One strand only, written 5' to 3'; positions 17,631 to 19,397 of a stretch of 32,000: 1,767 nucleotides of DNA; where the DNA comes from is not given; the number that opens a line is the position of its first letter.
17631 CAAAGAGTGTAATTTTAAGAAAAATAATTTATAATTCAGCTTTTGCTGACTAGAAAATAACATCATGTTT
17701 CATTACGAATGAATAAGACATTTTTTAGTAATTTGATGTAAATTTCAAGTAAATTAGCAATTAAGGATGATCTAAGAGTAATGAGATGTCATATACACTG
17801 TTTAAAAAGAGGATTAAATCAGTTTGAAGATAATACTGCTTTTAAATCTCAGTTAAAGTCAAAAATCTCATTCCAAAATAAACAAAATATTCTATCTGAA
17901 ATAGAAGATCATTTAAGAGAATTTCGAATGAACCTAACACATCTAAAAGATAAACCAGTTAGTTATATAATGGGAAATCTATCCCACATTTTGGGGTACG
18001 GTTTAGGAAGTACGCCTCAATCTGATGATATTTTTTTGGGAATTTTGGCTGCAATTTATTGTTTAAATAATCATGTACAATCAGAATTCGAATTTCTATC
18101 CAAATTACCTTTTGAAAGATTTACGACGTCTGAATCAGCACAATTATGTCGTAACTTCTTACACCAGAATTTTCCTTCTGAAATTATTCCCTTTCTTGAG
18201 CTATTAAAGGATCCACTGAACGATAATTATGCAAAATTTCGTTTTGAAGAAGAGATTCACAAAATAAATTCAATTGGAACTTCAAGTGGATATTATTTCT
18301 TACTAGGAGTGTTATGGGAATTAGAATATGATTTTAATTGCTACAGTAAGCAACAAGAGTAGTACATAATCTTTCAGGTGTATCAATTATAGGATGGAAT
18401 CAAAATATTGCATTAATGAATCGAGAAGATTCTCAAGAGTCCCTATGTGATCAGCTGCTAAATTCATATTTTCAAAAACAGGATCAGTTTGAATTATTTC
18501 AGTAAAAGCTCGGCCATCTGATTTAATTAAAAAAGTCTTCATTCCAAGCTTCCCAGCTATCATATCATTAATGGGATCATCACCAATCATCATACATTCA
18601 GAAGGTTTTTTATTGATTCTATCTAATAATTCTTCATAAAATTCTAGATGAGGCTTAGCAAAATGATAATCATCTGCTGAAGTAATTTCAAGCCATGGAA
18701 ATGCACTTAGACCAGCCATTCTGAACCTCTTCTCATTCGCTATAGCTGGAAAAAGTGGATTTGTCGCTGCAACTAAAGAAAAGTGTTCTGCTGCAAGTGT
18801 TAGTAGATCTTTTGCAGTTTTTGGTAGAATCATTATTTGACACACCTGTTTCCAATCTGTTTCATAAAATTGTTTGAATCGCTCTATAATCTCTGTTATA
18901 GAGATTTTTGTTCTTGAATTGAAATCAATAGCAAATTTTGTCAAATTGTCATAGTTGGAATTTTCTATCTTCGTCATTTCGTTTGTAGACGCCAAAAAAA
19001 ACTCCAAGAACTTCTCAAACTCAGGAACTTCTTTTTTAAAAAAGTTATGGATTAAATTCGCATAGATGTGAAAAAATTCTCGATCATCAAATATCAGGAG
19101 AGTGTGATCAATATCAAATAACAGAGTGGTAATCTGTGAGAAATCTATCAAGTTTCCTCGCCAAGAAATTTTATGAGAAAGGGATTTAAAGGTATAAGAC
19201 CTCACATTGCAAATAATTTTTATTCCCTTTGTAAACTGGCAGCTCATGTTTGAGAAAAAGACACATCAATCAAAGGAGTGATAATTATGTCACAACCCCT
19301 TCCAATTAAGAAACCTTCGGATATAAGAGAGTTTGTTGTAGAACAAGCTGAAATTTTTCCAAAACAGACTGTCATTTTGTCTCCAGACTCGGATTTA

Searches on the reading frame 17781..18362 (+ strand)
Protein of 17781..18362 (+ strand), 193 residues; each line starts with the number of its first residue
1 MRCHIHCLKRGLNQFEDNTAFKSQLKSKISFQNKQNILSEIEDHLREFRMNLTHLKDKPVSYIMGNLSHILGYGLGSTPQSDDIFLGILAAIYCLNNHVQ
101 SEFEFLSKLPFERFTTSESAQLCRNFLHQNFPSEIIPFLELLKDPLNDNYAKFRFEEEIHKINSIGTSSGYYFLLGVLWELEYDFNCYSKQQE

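Call 6: search_protein_families(library=pfam, proteins=[window:17781-18362:+], max_evalue=0.01)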
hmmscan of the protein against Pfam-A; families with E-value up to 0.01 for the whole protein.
window:17781-18362:+ (193 aa): 1 family
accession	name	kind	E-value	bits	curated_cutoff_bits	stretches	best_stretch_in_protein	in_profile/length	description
PF11392.14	AllH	-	1.1e-11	45.8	25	1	70-178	1-106/109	Oxamate carbamoyltransferase subunit AllH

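Call 7: search_protein_families(library=ncbifam, proteins=[window:17781-18362:+], max_evalue=0.01)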
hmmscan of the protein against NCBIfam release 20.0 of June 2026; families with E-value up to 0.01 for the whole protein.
window:17781-18362:+ (193 aa): 0 families

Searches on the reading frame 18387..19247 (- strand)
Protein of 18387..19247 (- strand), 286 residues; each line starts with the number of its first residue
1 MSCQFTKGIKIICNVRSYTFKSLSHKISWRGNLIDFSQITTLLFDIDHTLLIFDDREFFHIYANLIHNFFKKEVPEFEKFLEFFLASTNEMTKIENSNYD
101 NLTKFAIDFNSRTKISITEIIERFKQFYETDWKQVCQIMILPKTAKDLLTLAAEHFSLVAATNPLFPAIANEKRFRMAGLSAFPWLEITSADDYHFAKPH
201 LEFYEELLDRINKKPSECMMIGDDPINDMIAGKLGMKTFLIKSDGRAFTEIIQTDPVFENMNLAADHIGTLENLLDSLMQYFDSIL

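Call 6: search_protein_families(library=pfam, proteins=[window:18387-19247:-], max_evalue=0.01)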
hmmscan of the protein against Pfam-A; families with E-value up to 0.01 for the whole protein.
window:18387-19247:- (286 aa): 3 families
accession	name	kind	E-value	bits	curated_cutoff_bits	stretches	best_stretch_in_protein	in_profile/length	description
PF00702.32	Hydrolase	-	1.9e-13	51.7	26.4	1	39-233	1-188/191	haloacid dehalogenase-like hydrolase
PF13419.12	HAD_2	-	2.8e-11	44.3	23.8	1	42-239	1-176/178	Haloacid dehalogenase-like hydrolase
PF13242.12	Hydrolase_like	-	2.9e-08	33.9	22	1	197-245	3-52/75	HAD-hyrolase-like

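Call 7: search_protein_families(library=ncbifam, proteins=[window:18387-19247:-], max_evalue=0.01)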
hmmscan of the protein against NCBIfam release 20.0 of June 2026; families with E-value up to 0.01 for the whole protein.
window:18387-19247:- (286 aa): 21 families
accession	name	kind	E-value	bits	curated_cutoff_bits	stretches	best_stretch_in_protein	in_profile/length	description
TIGR02253.1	CTE7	subfamily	1.1e-16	61.3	169.75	1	39-246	2-199/221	TIGR02253 family HAD-type hydrolase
NF052576.1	PymNtasePynAStpc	equivalog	2.4e-11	43.7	350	1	41-233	5-191/229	pyrimidine 5'-nucleotidase PynA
TIGR02254.1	YjjG_YfnB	equivalog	5.2e-11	42.4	159.9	1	40-247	2-202/223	YjjG family noncanonical pyrimidine nucleotidase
NF009804.0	PRK13288.1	equivalog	4.4e-08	32.9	218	1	38-247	2-187/215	pyrophosphatase PpaX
TIGR01460.1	HAD-SF-IIA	subfamily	4.4e-07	29.9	100.15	1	156-243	155-245/246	HAD-IIA family hydrolase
TIGR01662.1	HAD-SF-IIIA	subfamily_domain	7.2e-07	29.4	44.6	1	190-242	87-139/141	HAD-IIIA family hydrolase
TIGR02247.1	HAD-1A3-hyp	subfamily_domain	3.7e-06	26.8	125.4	1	88-251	52-205/211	epoxide hydrolase N-terminal domain-like phosphatase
TIGR01668.1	YqeG_hyp_ppase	hypoth_equivalog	4.2e-06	26.4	89.1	1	194-243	87-137/170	YqeG family HAD IIIA-type phosphatase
TIGR01509.1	HAD-SF-IA-v3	subfamily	7.3e-06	26.2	29.4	1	192-240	105-153/154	HAD-IA family hydrolase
TIGR01993.1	Pyr-5-nucltdase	equivalog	8.1e-06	25.7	142.9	1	194-240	135-182/183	pyrimidine 5'-nucleotidase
TIGR01428.1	HAD_type_II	equivalog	1.5e-05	25.1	125.4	1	137-244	89-193/197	haloacid dehalogenase type II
NF008087.0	PRK10826.1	equivalog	8.1e-05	22.3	191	1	187-241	137-191/222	hexitol phosphatase HxpB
TIGR01549.1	HAD-SF-IA-v1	subfamily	9.4e-05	22.9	23.3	1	187-233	102-146/149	HAD-IA family hydrolase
TIGR02252.1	DREG-2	subfamily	0.00013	21.8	155.2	1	188-239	150-202/203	HAD hydrolase, REG-2-like, family IA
NF009695.0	PRK13222.1-2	equivalog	0.00014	21.4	225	1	116-234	73-185/226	phosphoglycolate phosphatase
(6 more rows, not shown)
